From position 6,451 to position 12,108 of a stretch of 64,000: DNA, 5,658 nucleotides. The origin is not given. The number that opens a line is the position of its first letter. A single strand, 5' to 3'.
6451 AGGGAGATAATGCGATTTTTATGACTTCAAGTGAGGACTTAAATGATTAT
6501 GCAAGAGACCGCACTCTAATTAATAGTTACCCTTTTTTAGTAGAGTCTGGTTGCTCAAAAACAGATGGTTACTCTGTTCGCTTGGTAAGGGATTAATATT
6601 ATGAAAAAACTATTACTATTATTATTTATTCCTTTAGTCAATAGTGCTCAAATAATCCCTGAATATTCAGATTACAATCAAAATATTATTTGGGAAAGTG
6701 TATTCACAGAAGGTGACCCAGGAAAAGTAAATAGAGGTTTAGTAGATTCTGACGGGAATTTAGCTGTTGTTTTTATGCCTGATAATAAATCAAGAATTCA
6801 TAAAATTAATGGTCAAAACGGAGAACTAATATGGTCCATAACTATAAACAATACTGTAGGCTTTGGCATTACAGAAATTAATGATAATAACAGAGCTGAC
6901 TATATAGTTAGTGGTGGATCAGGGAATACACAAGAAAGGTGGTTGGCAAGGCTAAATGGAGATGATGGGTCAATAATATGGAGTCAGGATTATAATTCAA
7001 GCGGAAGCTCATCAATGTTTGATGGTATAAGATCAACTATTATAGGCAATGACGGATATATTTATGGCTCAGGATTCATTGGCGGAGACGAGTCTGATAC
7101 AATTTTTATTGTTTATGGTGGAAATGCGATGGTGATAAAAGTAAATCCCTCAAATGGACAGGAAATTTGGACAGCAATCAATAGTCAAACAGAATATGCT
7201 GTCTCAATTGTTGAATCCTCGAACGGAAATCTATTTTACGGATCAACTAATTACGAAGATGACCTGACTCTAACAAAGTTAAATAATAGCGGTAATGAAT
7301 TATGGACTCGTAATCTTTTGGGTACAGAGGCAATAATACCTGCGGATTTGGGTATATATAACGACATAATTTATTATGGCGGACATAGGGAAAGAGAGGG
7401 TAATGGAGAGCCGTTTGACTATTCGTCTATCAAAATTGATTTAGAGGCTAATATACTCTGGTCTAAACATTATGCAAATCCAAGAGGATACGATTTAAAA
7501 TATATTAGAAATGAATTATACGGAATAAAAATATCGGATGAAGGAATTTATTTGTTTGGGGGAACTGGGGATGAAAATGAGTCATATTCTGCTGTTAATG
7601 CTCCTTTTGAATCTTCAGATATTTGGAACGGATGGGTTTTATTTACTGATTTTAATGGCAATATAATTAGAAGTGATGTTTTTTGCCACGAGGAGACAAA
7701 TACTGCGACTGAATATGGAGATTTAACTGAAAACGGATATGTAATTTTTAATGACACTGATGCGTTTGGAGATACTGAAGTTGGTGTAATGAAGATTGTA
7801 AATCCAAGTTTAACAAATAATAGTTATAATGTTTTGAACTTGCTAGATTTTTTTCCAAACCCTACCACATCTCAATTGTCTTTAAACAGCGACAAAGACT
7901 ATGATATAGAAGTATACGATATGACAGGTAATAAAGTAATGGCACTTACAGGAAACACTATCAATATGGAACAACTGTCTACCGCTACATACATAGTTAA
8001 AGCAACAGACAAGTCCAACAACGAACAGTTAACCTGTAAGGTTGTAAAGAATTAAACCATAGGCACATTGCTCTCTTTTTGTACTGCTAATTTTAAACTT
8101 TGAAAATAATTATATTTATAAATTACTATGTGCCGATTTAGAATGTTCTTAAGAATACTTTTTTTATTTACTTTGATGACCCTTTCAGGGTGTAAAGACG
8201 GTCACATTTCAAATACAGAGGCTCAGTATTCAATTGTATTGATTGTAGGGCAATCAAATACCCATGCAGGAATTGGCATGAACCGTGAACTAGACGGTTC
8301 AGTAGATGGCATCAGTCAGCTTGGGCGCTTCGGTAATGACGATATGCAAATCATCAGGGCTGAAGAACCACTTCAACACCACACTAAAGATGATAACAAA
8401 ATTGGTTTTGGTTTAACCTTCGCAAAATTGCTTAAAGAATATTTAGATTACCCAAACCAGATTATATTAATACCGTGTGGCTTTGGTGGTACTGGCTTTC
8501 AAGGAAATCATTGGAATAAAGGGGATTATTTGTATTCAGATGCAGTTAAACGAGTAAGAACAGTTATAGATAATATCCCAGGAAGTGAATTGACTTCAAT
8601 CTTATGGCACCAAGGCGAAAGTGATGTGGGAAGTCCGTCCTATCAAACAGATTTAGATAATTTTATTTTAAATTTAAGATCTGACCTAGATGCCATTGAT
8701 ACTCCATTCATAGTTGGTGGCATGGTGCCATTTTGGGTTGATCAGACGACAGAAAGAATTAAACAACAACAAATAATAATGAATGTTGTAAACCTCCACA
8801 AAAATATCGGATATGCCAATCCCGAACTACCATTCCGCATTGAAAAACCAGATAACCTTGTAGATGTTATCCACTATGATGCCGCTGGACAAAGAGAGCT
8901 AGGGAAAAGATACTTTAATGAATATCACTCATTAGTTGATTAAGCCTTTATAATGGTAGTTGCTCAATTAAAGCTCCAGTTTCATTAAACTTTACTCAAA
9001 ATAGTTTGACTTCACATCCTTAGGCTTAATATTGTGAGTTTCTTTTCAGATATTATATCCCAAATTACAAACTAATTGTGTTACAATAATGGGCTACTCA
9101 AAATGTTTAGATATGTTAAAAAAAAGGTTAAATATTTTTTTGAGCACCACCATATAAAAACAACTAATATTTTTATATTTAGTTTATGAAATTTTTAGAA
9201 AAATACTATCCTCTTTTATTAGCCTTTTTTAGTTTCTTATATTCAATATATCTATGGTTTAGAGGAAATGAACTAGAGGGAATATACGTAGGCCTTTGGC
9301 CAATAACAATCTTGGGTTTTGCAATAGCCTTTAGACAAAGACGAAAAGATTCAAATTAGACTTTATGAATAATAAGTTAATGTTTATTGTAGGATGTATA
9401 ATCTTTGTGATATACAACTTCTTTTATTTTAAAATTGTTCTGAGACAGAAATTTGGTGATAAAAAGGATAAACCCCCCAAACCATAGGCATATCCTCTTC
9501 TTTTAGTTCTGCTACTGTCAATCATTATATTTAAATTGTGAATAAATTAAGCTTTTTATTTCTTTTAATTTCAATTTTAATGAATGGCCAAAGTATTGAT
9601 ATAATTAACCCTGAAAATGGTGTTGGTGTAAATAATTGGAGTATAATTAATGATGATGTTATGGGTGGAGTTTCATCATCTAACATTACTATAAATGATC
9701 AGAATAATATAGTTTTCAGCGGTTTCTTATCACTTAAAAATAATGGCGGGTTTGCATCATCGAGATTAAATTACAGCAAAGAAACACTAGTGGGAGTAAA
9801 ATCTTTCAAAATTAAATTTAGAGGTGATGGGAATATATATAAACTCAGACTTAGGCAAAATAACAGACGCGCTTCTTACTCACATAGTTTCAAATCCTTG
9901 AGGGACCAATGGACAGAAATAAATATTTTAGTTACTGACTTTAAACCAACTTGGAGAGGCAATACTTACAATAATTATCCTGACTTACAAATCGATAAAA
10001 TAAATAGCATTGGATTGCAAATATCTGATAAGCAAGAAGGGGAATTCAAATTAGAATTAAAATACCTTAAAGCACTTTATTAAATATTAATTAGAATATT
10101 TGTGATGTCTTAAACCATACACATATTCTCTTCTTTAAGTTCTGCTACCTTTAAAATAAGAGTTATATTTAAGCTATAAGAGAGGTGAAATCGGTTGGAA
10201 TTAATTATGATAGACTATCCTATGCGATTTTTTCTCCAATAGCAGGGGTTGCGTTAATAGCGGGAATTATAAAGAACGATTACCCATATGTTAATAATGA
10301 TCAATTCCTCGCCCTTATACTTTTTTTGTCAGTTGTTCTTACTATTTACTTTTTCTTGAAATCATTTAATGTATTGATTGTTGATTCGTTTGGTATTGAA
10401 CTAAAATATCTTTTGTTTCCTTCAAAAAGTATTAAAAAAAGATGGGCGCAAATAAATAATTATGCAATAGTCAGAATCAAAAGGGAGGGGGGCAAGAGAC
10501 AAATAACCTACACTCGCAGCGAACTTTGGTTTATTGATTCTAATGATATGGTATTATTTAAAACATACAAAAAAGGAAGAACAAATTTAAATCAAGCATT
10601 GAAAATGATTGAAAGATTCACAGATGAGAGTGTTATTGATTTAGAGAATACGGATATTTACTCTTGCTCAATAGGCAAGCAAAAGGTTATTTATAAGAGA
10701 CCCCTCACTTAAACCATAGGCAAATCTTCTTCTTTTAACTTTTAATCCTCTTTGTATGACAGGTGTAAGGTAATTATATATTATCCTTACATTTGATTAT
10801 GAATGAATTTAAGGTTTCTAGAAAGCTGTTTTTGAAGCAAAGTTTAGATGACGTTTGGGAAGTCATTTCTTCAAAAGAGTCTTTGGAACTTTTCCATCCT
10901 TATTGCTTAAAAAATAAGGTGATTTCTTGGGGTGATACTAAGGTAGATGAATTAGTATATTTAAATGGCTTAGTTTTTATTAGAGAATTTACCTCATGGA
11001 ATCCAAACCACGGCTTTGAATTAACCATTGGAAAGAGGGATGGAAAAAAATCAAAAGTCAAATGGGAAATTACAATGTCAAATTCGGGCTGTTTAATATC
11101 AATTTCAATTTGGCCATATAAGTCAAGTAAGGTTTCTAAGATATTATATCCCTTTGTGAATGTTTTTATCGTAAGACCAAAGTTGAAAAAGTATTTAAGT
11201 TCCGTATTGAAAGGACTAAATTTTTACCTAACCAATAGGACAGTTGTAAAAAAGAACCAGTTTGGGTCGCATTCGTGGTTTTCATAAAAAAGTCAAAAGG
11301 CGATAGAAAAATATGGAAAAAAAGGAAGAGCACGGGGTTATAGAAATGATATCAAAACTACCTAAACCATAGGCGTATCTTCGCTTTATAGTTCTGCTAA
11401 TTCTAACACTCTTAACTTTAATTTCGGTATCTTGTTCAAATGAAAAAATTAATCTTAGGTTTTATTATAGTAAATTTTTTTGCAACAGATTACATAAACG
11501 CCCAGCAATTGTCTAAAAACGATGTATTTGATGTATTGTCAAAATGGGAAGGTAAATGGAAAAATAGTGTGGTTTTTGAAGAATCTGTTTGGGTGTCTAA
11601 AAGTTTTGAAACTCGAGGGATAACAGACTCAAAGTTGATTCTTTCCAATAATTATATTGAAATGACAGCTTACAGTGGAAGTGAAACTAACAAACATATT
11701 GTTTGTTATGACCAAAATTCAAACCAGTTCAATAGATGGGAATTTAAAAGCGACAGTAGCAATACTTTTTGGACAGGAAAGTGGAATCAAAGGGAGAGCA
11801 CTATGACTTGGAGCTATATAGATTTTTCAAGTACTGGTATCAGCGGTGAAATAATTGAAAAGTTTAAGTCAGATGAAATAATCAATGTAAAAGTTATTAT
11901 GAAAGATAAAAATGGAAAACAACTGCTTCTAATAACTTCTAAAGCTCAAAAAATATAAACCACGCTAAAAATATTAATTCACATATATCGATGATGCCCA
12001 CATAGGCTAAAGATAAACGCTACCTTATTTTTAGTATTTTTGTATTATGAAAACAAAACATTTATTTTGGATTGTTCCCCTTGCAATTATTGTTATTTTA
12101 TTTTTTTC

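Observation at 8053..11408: Integron-like array: five copies of a ~45-nt junction repeat bounding ~0.6-kb same-strand single-gene units, with no attC features and no recombinase in view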

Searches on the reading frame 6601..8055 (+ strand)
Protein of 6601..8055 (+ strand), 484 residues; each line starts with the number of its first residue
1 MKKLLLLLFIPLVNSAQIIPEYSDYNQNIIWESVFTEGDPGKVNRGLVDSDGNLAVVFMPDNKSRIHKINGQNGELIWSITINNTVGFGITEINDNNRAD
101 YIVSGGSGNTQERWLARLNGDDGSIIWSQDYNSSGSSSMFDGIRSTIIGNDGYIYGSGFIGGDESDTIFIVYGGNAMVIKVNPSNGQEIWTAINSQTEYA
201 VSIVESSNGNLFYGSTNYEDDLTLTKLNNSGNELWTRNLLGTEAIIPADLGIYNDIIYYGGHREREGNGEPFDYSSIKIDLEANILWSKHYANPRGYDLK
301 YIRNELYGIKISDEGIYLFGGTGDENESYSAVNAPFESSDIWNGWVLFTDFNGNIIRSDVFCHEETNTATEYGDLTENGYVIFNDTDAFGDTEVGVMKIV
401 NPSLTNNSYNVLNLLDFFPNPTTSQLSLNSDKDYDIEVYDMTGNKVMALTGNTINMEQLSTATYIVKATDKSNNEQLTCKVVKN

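Call 12: search_protein_families(library=pfam, proteins=[window:6601-8055:+], max_evalue=0.1)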
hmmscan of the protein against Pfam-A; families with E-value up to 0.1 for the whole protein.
window:6601-8055:+ (484 aa): 2 families
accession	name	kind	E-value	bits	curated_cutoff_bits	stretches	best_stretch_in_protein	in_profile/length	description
PF13360.13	PQQ_2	-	1.2e-09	38.6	27.6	1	29-239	15-197/233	Outer membrane protein assembly factor BamB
PF18962.6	Por_Secre_tail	-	7e-09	36.3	27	1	418-475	2-69/75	Secretion system C-terminal sorting domain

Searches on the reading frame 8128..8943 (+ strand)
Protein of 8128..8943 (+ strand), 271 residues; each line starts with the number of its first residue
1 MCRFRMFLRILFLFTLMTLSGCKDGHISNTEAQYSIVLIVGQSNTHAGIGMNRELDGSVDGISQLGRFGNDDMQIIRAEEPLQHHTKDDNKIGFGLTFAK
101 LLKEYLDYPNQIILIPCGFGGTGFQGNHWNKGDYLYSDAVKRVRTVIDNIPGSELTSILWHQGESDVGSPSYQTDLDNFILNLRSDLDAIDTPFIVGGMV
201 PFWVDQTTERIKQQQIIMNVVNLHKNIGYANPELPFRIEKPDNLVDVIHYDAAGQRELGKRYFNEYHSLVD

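Call 12: search_protein_families(library=pfam, proteins=[window:8128-8943:+], max_evalue=0.1)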
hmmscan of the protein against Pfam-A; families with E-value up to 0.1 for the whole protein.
window:8128-8943:+ (271 aa): 1 family
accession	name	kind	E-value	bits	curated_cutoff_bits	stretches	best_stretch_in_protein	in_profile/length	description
PF03629.24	SASA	-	5.5e-32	111.6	24.8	1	35-266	3-224/226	Carbohydrate esterase, sialic acid-specific acetylesterase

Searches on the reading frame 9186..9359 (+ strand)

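Call 12: search_protein_families(library=pfam, proteins=[window:9186-9359:+], max_evalue=0.1)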
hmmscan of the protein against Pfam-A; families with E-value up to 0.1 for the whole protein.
window:9186-9359:+ (57 aa): 1 family
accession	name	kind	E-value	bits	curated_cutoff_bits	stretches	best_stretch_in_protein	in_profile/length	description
PF02529.20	PetG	-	0.0071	16.6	23.7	1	30-56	6-33/36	Cytochrome B6-F complex subunit 5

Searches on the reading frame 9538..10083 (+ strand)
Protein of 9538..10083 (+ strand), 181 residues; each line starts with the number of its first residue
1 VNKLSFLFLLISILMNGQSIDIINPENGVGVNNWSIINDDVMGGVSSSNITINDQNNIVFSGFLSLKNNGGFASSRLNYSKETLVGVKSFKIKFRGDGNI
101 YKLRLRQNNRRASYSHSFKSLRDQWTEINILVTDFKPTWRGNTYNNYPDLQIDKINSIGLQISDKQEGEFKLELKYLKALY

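Call 12: search_protein_families(library=pfam, proteins=[window:9538-10083:+], max_evalue=0.1)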
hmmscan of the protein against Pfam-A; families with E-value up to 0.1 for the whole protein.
window:9538-10083:+ (181 aa): 2 families
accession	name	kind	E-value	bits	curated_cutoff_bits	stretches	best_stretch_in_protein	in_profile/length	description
PF08547.18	CIA30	-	5.2e-39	134.3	24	1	31-174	9-157/157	Complex I intermediate-associated protein 30 (CIA30)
PF03425.19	CBM_11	-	0.0024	18.4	27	1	63-172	58-174/182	Carbohydrate binding domain (family 11)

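Call 15: find_encoding_contigs(protein=window:9538-10083:+, flank=10000, max_places=10)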
Protein window:9538-10083:+ (181 aa): no gene with exactly this product is on record in the collection.

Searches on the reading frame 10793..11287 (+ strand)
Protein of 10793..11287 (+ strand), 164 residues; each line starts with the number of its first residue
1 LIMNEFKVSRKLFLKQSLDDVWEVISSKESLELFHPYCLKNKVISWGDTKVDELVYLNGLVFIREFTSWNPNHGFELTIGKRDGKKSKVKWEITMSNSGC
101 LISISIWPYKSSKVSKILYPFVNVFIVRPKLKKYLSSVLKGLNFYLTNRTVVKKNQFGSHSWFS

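Call 12: search_protein_families(library=pfam, proteins=[window:10793-11287:+], max_evalue=0.1)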
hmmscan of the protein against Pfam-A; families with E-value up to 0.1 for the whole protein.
window:10793-11287:+ (164 aa): 2 families
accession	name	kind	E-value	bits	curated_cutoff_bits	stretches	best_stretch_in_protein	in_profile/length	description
PF10604.15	Polyketide_cyc2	-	0.00021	22.1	27.4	1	7-142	3-137/142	Polyketide cyclase / dehydrase and lipid transport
PF03364.25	Polyketide_cyc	-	0.00054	20.7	23.4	1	17-104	4-95/126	Polyketide cyclase / dehydrase and lipid transport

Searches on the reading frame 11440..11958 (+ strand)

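Call 12: search_protein_families(library=pfam, proteins=[window:11440-11958:+], max_evalue=0.1)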
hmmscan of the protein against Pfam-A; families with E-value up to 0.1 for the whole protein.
window:11440-11958:+ (172 aa): 1 family
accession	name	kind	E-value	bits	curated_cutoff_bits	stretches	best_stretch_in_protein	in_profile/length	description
PF12151.13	MVL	-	0.091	13.2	25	0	35-50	18-33/36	Mannan-binding protein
